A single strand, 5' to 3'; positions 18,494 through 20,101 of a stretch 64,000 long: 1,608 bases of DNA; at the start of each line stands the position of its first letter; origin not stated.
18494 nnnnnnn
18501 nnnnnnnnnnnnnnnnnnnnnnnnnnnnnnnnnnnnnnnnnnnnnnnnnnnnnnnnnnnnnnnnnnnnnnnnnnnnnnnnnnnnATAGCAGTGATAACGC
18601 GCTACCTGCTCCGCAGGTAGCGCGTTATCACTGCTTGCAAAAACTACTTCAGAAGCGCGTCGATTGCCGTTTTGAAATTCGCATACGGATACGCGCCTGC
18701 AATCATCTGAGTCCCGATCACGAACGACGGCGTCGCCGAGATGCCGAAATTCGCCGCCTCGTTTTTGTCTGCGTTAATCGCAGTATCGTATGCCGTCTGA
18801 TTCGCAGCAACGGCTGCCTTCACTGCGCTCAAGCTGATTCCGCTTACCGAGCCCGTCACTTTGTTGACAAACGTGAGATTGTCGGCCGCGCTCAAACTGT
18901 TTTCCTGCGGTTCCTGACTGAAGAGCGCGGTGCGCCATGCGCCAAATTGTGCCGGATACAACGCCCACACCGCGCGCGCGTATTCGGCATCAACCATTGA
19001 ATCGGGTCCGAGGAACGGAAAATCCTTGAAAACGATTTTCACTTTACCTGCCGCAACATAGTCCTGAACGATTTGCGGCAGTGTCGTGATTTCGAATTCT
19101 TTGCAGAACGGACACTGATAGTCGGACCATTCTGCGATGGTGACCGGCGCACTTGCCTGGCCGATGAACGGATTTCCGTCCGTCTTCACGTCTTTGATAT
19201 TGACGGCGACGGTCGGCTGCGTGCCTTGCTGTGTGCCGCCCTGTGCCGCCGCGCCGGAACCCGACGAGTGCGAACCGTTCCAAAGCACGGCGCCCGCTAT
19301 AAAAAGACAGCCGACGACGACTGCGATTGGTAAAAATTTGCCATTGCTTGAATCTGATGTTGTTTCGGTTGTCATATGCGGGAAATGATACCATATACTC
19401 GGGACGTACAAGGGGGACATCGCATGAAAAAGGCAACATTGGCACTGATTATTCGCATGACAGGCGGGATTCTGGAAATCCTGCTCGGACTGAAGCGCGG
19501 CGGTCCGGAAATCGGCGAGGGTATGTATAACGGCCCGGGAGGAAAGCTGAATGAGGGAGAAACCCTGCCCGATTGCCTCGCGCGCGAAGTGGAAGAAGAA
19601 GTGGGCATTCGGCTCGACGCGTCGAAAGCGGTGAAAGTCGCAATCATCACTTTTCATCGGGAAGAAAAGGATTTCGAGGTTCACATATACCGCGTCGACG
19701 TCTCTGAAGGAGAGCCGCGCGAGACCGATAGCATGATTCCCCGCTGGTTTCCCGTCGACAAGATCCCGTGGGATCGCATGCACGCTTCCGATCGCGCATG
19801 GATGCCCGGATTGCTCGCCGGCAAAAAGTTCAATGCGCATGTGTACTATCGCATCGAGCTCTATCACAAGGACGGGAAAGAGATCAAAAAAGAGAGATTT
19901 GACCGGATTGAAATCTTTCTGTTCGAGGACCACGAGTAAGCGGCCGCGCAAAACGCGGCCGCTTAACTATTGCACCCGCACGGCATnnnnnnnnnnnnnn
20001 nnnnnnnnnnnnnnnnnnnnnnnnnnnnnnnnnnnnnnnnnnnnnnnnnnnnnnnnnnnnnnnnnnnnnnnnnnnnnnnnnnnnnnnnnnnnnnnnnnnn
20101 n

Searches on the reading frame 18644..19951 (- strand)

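Call 80: search_protein_families(library=pfam, proteins=[window:18644-19951:-], max_evalue=0.0001)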
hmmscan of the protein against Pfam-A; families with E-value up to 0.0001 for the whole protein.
window:18644-19951:- (435 aa): 2 families
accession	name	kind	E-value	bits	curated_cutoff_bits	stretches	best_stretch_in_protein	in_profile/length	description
PF13462.12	Thioredoxin_4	-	6.6e-28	98.4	23.2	1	257-432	2-165/165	Thioredoxin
PF01323.26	DSBA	-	2.4e-12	47.5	25.6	1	271-316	1-42/191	DSBA-like thioredoxin domain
